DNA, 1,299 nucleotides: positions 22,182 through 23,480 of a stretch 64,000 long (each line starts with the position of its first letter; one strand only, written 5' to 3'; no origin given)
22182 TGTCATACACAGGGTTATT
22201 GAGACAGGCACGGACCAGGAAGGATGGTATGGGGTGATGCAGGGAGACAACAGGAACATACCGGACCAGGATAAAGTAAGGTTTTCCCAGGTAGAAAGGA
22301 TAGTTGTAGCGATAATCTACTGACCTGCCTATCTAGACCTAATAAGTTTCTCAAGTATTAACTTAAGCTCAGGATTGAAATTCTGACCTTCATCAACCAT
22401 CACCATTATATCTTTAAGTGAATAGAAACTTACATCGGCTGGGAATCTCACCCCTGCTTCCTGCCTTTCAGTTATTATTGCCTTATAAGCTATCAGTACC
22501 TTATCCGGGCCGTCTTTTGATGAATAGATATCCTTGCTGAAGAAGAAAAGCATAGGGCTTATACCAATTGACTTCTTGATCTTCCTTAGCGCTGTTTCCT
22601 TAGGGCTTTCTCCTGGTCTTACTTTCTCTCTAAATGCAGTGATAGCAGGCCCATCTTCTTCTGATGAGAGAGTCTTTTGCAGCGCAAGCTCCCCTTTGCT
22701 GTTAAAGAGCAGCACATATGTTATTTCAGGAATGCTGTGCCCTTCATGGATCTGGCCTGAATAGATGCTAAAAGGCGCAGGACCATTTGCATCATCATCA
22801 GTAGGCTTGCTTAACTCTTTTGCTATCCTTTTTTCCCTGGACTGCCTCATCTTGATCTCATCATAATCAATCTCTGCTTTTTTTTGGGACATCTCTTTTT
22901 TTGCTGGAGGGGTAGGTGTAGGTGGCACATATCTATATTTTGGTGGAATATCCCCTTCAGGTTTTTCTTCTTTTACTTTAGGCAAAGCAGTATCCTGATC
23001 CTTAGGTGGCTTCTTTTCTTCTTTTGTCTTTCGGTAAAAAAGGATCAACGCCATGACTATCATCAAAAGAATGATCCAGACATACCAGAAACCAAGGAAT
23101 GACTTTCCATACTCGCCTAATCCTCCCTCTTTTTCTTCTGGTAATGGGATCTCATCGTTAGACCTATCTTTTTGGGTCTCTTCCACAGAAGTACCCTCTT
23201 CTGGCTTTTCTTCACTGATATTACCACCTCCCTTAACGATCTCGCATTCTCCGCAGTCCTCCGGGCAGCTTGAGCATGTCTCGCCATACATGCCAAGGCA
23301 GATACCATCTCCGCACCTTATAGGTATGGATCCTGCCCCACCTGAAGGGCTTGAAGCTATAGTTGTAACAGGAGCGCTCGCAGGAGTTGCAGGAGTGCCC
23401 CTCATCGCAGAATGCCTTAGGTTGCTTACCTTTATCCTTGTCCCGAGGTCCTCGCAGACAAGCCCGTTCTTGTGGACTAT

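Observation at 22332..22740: Cytoplasmic tail of the giant protein ends in a Nudix-fold domain with a degenerate catalytic box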

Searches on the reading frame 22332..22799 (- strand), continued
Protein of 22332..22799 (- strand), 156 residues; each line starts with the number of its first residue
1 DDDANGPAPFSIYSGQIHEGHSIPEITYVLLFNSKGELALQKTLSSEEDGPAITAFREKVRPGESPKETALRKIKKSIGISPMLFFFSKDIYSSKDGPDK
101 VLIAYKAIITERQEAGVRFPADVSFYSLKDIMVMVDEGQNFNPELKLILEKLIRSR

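Call 69: search_solved_structures(query=A1, max_evalue=1e-15, show_alignments=5)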
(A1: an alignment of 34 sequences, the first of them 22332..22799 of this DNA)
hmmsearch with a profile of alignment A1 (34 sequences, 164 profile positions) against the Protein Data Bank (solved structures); distinct sequences matched with E-value up to 1e-15: 6.
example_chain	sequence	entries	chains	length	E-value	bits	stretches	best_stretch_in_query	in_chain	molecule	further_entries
2fkb_A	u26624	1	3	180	1.7e-28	102.7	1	3-141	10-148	Putative Nudix hydrolase yfcD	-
1q27_A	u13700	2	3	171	2.3e-22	82.8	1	2-161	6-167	Putative Nudix hydrolase DR0079 | Putative Nudix hydrolase DR_0079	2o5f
3hyq_A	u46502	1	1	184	2.9e-18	69.4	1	1-141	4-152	Isopentenyl-diphosphate Delta-isomerase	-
2pny_A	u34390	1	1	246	1.3e-16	64.1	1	2-159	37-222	Isopentenyl-diphosphate Delta-isomerase 2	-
1ow2_A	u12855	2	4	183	5.1e-16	62.1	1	9-141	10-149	ISOPENTENYL-DIPHOSPHATE DELTA-ISOMERASE | ISOPENTENYL DIPHOSPHATE DELTA-ISOMERASE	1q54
1hx3_A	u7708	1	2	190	5.4e-16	62.1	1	9-141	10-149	ISOPENTENYL DIPHOSPHATE DELTA-ISOMERASE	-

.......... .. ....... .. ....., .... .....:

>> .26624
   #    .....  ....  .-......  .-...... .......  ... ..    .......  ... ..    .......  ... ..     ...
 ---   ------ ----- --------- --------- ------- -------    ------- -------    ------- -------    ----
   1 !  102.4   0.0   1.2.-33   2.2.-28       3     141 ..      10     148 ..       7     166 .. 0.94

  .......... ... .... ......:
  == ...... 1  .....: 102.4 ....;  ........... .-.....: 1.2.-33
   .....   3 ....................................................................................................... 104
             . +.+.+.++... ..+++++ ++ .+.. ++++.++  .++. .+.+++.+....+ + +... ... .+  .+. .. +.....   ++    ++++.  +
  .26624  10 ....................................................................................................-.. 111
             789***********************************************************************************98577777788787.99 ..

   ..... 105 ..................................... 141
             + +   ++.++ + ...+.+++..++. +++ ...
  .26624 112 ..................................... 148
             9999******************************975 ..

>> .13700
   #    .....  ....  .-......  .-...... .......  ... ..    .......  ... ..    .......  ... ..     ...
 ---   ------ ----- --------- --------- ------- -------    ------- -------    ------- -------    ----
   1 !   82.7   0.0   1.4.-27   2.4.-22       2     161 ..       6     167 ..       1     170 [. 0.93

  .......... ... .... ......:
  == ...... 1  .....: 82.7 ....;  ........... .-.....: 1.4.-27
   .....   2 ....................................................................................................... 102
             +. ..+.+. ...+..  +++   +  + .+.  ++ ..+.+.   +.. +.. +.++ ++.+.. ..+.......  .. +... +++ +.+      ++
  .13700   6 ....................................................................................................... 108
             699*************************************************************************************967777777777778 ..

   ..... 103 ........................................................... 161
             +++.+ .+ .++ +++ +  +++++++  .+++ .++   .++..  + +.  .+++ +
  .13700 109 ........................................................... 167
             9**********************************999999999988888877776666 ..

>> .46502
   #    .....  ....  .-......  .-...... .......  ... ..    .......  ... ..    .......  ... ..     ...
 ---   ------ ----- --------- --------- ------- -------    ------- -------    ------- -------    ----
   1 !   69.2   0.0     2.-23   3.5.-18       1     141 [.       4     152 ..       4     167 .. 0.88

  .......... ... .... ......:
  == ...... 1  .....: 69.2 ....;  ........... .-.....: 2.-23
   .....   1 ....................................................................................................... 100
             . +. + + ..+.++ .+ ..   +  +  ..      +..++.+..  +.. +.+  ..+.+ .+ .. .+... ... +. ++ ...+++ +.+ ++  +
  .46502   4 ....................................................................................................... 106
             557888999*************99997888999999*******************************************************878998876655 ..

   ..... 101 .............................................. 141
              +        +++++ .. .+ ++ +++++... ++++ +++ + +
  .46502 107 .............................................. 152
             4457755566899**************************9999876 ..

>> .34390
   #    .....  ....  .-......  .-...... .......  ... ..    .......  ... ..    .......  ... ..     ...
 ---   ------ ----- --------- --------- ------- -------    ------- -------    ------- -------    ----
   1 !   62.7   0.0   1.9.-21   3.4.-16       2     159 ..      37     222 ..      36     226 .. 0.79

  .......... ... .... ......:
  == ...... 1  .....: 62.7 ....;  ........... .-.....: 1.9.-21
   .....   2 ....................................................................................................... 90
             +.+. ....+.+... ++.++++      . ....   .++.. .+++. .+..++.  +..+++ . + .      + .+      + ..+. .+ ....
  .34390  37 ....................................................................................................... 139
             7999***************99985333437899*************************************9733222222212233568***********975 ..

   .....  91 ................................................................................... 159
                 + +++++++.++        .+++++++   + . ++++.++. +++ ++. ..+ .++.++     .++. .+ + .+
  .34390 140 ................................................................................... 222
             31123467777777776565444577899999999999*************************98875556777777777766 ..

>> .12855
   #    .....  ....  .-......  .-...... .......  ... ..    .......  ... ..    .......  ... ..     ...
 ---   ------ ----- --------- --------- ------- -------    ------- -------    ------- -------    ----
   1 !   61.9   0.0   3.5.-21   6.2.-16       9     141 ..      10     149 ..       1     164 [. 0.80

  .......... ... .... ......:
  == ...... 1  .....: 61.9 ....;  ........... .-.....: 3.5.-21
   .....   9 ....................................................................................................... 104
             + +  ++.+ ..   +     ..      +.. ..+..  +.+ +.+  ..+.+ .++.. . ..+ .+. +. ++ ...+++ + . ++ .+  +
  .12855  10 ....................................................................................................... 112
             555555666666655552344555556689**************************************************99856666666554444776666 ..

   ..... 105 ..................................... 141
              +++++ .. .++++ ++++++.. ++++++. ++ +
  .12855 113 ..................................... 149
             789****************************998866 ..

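Call 76: list_cluster_members(proteins=[P0067, P0064, P0094, P0051, P0055, P0079, P0081, P0050, P0062, P0092])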
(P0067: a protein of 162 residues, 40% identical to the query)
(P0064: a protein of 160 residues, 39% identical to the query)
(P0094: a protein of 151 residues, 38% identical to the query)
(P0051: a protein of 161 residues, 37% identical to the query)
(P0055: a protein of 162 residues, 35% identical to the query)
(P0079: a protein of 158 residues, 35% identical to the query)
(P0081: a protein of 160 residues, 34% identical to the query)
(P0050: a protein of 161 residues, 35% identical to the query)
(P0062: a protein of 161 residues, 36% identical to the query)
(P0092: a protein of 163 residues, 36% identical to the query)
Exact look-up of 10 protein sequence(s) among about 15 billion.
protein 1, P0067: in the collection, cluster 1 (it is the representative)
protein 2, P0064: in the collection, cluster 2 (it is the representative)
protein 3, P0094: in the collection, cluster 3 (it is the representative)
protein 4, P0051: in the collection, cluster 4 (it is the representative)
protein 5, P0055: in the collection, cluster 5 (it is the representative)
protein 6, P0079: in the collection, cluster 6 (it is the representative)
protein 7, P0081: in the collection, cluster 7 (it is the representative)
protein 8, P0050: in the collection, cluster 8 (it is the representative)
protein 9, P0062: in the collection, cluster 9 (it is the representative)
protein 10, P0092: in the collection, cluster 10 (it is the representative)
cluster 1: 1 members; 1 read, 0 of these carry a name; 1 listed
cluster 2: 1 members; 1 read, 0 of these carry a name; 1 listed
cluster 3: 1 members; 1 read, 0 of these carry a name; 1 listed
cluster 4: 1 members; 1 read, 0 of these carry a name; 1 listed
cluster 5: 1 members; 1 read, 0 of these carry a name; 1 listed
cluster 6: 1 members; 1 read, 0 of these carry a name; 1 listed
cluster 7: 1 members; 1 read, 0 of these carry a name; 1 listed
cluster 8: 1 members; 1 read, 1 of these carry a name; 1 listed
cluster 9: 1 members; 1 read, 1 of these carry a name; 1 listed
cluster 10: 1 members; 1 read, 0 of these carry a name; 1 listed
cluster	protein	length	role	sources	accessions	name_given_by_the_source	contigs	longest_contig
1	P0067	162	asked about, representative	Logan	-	-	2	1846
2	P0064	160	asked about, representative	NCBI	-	-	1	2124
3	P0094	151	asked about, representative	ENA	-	-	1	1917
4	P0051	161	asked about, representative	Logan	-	-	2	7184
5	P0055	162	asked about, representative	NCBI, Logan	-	-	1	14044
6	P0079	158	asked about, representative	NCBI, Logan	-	-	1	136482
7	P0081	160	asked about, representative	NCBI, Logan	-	-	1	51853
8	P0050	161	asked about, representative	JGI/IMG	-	isopentenyldiphosphate isomerase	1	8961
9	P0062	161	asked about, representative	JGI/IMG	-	isopentenyldiphosphate isomerase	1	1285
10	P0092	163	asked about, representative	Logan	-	-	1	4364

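Call 77: find_encoding_contigs(protein=P0079, flank=5000, max_places=2)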
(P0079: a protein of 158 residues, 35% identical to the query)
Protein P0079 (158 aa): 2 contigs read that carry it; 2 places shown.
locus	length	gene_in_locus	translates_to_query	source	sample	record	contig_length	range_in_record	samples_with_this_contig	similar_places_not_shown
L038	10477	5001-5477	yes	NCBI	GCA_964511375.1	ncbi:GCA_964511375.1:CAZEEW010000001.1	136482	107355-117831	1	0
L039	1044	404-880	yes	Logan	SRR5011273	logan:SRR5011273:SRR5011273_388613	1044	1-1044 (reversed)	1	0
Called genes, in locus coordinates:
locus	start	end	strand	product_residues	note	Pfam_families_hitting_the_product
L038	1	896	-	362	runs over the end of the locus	PF00154:RecA_N, PF08423:Rad51, PF06745:ATPase (faint), PF01637:ATPase_2 (weak), PF27531:MT3502_N (weak), PF02283:CobU (weak), PF21096:RecA_C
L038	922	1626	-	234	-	PF13413:HTH_25, PF09136:Glucodextran_B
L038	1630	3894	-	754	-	PF13491:FtsK_4TM, PF17854:FtsK_alpha, PF01580:FtsK_SpoIIIE, PF09397:FtsK_gamma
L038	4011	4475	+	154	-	PF03412:Peptidase_C39, PF11814:DUF3335 (weak), PF13529:Peptidase_C39_2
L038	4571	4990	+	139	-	-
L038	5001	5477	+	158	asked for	PF00293:NUDIX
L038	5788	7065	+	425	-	-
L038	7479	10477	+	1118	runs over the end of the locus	PF04563:RNA_pol_Rpb2_1, PF04561:RNA_pol_Rpb2_2, PF04565:RNA_pol_Rpb2_3, PF10385:RNA_pol_Rpb2_45, PF00562:RNA_pol_Rpb2_6, PF04560:RNA_pol_Rpb2_7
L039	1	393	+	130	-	?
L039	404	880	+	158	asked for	PF00293:NUDIX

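Call 78: find_encoding_contigs(protein=P0081, flank=5000, max_places=2)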
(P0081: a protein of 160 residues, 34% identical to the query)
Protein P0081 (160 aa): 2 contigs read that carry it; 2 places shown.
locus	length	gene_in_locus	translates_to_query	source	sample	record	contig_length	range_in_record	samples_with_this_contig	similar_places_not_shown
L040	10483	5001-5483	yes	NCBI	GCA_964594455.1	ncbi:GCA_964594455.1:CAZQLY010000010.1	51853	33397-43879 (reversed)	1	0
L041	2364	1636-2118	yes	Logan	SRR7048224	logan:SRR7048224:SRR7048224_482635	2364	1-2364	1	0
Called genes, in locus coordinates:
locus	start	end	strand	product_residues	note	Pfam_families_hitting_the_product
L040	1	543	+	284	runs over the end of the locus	PF05822:UMPH-1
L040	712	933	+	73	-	-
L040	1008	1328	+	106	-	PF01797:Y1_Tnp (weak)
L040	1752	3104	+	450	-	-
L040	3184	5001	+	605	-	PF01871:AMMECR1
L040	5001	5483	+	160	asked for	PF00293:NUDIX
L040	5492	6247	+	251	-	PF02535:Zip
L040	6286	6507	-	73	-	PF04070:DUF378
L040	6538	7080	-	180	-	PF02469:Fasciclin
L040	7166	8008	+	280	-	PF00376:MerR (weak), PF12728:HTH_17, PF02607:B12-binding_2 (faint), PF02310:B12-binding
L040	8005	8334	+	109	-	PF03013:Pyr_excise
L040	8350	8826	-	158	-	-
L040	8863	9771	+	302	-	PF13175:AAA_15 (faint), PF00005:ABC_tran, PF13304:AAA_21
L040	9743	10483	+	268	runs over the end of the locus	PF12679:ABC2_membrane_2, PF10920:DUF2705, PF12698:ABC2_membrane_3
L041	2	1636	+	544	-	?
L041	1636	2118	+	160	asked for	PF00293:NUDIX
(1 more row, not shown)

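Call 79: find_encoding_contigs(protein=P0066, flank=5000, max_places=2)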
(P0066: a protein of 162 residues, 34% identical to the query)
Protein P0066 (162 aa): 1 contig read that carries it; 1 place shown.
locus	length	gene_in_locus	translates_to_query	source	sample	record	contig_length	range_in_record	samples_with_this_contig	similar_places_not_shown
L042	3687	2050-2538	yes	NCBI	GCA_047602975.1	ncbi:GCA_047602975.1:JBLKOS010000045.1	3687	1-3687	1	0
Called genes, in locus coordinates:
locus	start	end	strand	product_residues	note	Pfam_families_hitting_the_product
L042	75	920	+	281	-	-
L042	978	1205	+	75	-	-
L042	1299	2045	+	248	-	PF22703:Cdc6_lid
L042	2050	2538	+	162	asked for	PF00293:NUDIX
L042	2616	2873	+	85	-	-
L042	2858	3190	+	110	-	PF02452:PemK_toxin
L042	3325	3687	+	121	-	?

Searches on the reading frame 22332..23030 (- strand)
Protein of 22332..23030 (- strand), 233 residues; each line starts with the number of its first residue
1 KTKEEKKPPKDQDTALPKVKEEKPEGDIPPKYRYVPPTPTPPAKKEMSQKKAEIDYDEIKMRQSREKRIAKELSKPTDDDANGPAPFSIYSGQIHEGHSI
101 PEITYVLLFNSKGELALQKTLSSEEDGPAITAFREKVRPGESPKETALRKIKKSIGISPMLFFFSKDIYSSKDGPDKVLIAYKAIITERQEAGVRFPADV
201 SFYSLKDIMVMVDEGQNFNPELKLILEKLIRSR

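Call 8: search_protein_families(library=pfam, proteins=[window:22332-23030:-], max_evalue=10)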
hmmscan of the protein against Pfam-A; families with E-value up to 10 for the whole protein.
window:22332-23030:- (233 aa): 1 family
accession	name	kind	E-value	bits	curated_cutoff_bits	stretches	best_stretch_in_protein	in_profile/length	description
PF00293.34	NUDIX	-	0.00013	22.4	21.1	1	105-183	7-92/134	NUDIX domain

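Call 49: find_related_loci(query=window:22332-23030:-, collection=metagenome_contigs, flank=6000)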
Query window:22332-23030:- (233 aa) in metagenome_contigs; peptide patterns used: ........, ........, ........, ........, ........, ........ (x = any residue, [..] = any of these).
427 stretches matched a pattern, but none encodes a relative of the query by tblastn (E <= 1e-3).

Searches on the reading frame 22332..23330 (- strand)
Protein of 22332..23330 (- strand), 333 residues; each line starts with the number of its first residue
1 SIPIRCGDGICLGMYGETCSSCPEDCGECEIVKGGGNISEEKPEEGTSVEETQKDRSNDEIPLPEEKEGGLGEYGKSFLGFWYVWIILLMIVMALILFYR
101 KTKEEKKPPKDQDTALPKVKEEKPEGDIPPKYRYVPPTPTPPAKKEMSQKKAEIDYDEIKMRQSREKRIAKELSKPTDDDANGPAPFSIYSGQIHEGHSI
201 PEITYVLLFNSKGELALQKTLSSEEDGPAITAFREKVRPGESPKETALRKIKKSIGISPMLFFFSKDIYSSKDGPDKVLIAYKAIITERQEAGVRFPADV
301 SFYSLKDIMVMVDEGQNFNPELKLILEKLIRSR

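Call 27: find_related_loci(query=window:22332-23330:-, collection=genome_contigs, flank=10000)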
Query window:22332-23330:- (333 aa) in genome_contigs; peptide patterns used: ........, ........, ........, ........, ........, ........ (x = any residue, [..] = any of these).
54 stretches matched a pattern, but none encodes a relative of the query by tblastn (E <= 1e-3).

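Call 60: search_protein_families(library=ncbifam, proteins=[window:22332-23330:-], max_evalue=1)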
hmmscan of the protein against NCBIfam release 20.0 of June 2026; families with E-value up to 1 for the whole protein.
window:22332-23330:- (333 aa): 4 families
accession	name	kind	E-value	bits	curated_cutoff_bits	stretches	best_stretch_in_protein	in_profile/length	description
NF047418.1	teichoic_AuxB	equivalog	0.031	13.3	300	1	85-171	134-213/345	lipoteichoic acid stability factor AuxB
NF053819.1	EF0750_LPXTG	subfamily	0.25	11.9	47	1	40-103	40-104/105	EF2685/EF0750 family sortase-dependent surface protein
TIGR01167.1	LPXTG_anchor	domain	0.33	11.7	15.9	1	81-103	11-33/34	LPXTG cell wall anchor domain-containing protein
TIGR04526.1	predic_Ig_block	subfamily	0.54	9.1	150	1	104-176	78-150/693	putative immunoglobulin-blocking virulence protein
